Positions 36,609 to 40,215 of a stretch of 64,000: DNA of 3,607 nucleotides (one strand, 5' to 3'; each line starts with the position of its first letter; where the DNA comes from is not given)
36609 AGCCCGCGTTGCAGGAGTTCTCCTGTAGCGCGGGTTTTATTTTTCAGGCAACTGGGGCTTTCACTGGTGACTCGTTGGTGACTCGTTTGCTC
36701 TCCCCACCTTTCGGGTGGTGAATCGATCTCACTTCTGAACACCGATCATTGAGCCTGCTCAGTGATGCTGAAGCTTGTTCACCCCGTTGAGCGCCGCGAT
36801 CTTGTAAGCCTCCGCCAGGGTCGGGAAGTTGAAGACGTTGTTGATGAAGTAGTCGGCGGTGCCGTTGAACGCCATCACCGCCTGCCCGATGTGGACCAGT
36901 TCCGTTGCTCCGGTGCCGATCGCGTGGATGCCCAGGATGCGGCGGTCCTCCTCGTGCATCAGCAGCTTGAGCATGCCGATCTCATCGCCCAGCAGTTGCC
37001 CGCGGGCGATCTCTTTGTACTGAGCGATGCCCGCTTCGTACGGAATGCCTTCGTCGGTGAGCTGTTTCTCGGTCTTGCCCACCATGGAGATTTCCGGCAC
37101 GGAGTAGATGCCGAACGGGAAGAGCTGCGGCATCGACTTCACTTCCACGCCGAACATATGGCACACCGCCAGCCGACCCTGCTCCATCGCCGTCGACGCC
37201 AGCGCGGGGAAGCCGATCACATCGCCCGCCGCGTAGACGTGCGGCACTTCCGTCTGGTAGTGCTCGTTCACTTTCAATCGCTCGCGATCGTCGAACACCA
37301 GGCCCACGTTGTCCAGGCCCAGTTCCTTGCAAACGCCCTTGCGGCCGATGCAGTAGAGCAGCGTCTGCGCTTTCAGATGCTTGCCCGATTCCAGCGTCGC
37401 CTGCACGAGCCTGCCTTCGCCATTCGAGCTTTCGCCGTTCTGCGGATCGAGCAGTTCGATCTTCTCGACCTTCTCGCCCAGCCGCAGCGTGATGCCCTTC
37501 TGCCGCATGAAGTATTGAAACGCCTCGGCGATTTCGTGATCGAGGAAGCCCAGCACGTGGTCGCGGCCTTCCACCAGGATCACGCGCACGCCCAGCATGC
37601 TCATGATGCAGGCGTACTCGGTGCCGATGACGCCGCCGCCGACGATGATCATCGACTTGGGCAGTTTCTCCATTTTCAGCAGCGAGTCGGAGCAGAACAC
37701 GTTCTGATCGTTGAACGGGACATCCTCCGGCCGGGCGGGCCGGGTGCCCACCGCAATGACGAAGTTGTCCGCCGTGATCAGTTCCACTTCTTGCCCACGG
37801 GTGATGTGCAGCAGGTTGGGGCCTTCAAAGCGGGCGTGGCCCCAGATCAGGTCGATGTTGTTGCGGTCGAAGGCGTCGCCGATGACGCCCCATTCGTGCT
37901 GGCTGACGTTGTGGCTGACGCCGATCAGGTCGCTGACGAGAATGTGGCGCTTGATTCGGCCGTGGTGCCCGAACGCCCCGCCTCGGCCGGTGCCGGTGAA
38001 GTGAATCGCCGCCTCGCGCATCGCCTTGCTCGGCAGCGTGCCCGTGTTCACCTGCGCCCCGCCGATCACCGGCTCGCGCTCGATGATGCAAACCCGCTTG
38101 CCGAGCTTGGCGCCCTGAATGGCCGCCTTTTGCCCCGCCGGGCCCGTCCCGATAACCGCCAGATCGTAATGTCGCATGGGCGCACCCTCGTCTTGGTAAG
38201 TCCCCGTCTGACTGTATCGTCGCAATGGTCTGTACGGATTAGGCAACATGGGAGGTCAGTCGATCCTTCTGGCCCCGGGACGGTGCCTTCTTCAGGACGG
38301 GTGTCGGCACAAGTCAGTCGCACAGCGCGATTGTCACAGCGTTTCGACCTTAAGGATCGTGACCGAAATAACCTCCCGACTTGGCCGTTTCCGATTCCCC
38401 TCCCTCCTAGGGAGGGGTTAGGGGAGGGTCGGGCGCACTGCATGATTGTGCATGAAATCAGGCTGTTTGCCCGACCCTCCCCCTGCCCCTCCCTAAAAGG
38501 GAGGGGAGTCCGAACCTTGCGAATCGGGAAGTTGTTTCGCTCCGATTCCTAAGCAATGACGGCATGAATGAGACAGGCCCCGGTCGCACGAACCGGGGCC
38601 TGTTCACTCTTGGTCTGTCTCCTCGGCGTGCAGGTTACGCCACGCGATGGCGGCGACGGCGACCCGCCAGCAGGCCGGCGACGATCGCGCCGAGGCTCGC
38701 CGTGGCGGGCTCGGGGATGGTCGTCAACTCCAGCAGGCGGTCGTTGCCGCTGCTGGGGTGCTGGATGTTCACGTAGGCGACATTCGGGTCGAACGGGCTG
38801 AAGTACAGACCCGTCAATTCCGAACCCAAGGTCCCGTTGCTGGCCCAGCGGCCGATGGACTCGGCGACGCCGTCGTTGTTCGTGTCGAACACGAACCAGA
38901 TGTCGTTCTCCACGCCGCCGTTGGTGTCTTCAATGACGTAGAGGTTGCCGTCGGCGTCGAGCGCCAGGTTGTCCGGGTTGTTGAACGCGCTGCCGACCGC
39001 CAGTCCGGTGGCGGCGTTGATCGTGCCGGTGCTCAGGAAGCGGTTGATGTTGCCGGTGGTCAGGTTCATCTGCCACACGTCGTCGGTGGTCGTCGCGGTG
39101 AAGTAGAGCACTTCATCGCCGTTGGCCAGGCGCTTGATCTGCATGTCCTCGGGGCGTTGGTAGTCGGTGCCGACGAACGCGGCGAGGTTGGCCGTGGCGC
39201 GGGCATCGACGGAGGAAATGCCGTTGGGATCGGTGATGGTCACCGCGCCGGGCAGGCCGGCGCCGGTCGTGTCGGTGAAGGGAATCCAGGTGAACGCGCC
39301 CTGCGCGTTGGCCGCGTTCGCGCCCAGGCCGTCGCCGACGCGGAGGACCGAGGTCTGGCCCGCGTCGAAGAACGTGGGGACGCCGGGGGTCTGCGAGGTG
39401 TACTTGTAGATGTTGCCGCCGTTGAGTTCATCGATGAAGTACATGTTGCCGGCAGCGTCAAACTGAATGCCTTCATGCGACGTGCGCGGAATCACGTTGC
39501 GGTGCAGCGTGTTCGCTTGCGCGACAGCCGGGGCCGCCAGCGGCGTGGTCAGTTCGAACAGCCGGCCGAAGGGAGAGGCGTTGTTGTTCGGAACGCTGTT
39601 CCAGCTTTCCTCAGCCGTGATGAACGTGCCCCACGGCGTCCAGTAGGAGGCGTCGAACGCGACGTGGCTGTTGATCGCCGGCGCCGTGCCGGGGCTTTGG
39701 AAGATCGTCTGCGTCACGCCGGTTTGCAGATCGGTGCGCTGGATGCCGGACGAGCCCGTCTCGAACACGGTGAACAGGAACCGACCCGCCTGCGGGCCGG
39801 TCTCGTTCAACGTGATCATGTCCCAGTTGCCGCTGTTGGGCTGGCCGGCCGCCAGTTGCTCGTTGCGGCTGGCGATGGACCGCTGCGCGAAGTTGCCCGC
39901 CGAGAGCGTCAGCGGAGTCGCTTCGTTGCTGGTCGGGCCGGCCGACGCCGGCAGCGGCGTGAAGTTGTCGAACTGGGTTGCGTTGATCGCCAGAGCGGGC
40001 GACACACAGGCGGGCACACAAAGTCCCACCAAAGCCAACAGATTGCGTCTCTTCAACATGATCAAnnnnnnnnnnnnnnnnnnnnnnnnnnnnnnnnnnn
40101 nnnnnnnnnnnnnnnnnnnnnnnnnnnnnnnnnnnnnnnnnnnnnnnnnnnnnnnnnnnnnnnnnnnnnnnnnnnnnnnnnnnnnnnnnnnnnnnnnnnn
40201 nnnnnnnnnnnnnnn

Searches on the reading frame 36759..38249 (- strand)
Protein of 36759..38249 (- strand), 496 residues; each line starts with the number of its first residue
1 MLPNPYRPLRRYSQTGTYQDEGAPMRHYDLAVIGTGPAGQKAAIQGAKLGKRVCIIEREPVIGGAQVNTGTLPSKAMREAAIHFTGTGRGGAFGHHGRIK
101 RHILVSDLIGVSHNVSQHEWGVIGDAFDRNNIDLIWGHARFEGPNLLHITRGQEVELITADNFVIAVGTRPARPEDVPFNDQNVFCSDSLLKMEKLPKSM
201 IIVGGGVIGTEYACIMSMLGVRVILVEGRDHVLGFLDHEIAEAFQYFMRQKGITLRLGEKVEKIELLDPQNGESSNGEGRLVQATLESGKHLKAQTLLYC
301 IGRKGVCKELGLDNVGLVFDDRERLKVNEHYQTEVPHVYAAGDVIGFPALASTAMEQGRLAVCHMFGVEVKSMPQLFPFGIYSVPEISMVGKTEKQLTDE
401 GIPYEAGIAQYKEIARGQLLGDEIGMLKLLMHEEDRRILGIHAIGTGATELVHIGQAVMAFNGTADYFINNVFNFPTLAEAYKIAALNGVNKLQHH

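Call 10: search_protein_families(library=pfam, proteins=[window:36759-38249:-], max_evalue=0.01)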
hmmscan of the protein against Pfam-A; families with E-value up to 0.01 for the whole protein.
window:36759-38249:- (496 aa): 16 families
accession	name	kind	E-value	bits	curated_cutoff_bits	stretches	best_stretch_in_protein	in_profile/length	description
PF07992.20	Pyr_redox_2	-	2e-53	182.1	26.1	1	28-358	1-291/291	Pyridine nucleotide-disulphide oxidoreductase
PF02852.28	Pyr_redox_dim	-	3.1e-24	85.7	25.3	1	379-485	3-109/110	Pyridine nucleotide-disulphide oxidoreductase, dimerisation domain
PF00070.33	Pyr_redox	-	3.3e-21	76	22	1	200-265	2-67/82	Pyridine nucleotide-disulphide oxidoreductase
PF12831.13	FAD_oxidored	-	3.7e-11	43.4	27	1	29-76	1-48/416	FAD dependent oxidoreductase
PF13738.12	Pyr_redox_3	-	1.8e-07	31.1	30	1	156-342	121-305/305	Pyridine nucleotide-disulphide oxidoreductase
PF13450.12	NAD_binding_8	-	1e-06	29.3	21.9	1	32-65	1-34/68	NAD(P)-binding Rossmann-like domain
PF01134.28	GIDA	-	4.5e-06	26.4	22.1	0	29-57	1-29/391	Glucose inhibited division protein A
PF01494.25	FAD_binding_3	-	2.3e-05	24.2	22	0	29-59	3-33/349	FAD binding domain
PF01262.27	AlaDh_PNT_C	-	2.9e-05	24.1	23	0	198-245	29-77/214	Alanine dehydrogenase/PNT, C-terminal domain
PF03486.20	HI0933_like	-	5e-05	23.3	50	1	29-63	2-36/244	HI0933-like protein Rossmann domain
PF00890.30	FAD_binding_2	-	6e-05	22.9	20.4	1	29-66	1-38/414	FAD binding domain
PF01946.23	Thi4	-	0.00019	21.2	26.2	1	25-75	15-66/235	Thi4 family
PF02737.24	3HCDH_N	-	0.00089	19.7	22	0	202-254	4-56/180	3-hydroxyacyl-CoA dehydrogenase, NAD binding domain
PF02826.25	2-Hacid_dh_C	-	0.0028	17.5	25.1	0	198-228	37-67/178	D-isomer specific 2-hydroxyacid dehydrogenase, NAD binding domain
PF01266.30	DAO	-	0.0037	17.3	27.9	0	29-72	1-45/353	FAD dependent oxidoreductase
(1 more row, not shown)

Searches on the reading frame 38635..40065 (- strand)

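Call 10: search_protein_families(library=pfam, proteins=[window:38635-40065:-], max_evalue=0.01)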
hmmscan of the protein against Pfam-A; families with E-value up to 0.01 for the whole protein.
window:38635-40065:- (476 aa): 2 families
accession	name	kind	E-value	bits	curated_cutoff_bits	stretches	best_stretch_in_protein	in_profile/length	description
PF05787.19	PhoX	-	2.8e-20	73.4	24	1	143-437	169-514/515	Alkaline phosphatase PhoX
PF07589.16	PEP-CTERM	-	0.005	17.3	20.7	1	449-472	1-24/24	PEP-CTERM motif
